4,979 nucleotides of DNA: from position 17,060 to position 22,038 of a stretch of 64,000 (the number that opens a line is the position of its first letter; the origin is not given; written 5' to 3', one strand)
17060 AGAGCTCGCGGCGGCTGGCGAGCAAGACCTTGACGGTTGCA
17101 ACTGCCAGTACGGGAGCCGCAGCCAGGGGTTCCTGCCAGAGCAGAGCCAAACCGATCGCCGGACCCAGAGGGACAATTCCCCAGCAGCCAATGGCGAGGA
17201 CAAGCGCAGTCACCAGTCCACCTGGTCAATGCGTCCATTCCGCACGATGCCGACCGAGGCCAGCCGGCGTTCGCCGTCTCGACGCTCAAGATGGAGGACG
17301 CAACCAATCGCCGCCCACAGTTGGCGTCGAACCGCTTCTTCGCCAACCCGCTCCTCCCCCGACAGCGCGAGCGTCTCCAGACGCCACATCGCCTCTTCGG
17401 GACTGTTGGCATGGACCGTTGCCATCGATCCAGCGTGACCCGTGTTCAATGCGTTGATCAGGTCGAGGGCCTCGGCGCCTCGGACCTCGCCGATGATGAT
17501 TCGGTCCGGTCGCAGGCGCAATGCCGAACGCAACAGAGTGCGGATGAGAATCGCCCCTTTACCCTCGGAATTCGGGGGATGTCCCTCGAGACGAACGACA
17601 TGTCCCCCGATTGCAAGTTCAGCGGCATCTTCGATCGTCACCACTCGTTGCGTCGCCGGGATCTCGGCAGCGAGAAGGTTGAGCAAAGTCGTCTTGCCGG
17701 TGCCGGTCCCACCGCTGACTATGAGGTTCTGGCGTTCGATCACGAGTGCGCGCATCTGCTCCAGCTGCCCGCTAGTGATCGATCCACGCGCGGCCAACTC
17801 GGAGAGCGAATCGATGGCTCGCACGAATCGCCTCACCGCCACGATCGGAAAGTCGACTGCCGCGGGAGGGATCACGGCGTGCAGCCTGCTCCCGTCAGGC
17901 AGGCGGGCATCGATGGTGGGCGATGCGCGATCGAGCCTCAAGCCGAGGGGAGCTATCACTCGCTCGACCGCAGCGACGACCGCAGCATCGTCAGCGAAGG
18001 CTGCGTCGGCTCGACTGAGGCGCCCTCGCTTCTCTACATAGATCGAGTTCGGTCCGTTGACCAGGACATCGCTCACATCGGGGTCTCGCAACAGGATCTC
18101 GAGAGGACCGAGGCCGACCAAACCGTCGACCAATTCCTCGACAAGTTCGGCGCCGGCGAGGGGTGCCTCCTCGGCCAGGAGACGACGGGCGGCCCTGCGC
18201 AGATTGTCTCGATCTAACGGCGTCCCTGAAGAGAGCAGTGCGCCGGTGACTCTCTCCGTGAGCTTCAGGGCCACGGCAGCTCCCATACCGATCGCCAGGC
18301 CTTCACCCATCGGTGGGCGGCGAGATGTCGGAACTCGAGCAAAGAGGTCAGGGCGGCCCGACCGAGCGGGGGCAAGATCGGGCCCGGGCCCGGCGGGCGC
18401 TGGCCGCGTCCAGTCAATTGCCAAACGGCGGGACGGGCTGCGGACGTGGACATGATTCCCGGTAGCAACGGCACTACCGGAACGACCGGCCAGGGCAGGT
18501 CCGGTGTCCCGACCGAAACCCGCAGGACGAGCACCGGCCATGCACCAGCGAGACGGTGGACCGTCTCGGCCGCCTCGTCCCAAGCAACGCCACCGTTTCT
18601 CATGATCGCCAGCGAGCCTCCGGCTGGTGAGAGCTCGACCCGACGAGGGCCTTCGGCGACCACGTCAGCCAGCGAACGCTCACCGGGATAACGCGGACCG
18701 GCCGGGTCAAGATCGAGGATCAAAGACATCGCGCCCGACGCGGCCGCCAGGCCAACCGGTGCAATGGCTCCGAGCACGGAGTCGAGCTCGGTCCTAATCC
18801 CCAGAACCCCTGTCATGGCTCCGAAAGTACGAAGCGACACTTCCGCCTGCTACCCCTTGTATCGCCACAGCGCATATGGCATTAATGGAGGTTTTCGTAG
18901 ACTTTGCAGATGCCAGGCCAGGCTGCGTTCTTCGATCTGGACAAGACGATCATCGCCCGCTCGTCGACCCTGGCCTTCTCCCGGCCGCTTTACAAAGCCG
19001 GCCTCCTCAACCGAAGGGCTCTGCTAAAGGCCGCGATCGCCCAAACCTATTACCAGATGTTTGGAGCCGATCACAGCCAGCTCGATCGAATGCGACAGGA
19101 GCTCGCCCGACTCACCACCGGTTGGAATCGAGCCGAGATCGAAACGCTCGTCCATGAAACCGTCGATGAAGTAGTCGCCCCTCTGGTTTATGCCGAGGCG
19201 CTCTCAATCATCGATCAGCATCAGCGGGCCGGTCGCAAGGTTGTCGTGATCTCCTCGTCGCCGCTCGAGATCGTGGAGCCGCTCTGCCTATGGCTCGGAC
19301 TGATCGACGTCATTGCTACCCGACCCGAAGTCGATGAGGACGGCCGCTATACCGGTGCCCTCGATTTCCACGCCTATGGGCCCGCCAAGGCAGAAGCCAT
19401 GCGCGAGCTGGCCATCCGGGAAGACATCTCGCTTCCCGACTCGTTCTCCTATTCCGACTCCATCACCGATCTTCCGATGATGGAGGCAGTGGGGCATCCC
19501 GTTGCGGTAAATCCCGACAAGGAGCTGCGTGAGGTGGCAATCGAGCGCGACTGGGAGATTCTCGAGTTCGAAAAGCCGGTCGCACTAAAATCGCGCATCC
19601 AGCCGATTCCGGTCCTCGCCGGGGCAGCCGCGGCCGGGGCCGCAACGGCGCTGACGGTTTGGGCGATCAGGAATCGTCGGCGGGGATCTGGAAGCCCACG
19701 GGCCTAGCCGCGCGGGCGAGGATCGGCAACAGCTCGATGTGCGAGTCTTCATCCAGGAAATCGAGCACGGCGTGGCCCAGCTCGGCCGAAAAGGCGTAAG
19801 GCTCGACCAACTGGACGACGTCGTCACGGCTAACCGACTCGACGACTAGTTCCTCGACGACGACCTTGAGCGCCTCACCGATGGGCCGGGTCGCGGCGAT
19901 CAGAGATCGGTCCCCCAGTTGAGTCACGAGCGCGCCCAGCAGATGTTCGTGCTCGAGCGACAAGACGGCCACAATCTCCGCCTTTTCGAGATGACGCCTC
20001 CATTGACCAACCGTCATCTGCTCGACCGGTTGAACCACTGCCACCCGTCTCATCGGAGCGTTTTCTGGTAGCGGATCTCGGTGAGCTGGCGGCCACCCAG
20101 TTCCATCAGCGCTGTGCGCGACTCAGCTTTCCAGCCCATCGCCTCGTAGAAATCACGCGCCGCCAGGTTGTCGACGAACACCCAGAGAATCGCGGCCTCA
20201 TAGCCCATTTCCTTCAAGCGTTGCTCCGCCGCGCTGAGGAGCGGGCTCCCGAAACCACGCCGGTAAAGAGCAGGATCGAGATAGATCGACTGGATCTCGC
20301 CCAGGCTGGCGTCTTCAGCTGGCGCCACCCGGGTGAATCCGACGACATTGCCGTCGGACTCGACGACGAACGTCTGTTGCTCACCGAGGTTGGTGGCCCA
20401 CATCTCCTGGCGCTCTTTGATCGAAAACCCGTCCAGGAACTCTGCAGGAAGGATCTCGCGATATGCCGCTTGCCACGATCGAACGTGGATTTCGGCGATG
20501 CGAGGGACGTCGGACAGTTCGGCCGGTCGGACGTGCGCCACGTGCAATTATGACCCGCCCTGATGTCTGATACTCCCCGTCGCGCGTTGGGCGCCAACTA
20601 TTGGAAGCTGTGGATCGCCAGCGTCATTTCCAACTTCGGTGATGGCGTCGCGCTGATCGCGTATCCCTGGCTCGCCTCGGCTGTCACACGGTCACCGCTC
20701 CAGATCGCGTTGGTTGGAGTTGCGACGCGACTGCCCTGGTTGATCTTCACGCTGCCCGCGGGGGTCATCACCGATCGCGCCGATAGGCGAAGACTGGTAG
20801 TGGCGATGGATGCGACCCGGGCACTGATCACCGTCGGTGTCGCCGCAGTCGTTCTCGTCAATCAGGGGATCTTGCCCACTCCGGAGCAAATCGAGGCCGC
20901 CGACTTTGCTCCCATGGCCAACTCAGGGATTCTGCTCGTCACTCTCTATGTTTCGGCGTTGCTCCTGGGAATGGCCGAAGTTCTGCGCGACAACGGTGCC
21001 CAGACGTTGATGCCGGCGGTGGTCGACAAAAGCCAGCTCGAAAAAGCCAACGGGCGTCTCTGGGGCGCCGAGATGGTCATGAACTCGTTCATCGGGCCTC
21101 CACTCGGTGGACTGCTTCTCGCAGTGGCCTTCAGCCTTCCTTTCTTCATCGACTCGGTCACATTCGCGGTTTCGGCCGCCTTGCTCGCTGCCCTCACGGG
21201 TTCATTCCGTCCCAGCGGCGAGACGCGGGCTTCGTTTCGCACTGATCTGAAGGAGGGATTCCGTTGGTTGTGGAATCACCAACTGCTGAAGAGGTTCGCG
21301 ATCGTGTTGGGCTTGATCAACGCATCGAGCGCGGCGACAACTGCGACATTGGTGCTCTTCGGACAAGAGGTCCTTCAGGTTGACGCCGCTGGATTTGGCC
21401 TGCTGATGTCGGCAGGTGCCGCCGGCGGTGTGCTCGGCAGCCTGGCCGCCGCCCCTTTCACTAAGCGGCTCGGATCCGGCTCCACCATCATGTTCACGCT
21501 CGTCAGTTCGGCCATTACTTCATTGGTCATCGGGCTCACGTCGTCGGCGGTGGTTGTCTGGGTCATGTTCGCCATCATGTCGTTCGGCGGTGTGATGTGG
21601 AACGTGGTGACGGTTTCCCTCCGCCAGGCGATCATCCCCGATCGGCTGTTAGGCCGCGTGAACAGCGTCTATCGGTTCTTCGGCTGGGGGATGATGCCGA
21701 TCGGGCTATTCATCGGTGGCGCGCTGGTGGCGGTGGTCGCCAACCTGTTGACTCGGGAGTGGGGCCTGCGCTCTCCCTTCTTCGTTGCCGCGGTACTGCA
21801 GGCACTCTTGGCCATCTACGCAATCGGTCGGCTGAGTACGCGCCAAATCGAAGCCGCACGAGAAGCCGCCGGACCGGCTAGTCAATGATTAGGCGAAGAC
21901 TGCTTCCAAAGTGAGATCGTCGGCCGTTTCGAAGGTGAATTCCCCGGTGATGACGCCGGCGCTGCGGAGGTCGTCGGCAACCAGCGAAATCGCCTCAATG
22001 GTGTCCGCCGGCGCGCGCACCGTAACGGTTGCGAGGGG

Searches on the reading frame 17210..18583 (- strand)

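Call 69: search_protein_families(library=pfam, proteins=[window:17210-18583:-], max_evalue=0.00001)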
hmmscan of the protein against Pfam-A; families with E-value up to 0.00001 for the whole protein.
window:17210-18583:- (457 aa): 1 family
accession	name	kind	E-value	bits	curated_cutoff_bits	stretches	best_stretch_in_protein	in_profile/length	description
PF00437.27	T2SSE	-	1.5e-50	172.4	24.9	1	157-408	4-261/370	Type II/IV secretion system protein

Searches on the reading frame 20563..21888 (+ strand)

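Call 69: search_protein_families(library=pfam, proteins=[window:20563-21888:+], max_evalue=0.00001)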
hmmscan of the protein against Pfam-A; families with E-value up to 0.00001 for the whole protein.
window:20563-21888:+ (441 aa): 2 families
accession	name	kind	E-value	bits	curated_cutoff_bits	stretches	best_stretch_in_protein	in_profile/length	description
PF05977.19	MFS_3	-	1.3e-28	100.2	27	1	15-404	14-378/524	Transmembrane secretion effector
PF07690.21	MFS_1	-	1.8e-26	93.4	33.4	1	16-378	1-343/347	Major Facilitator Superfamily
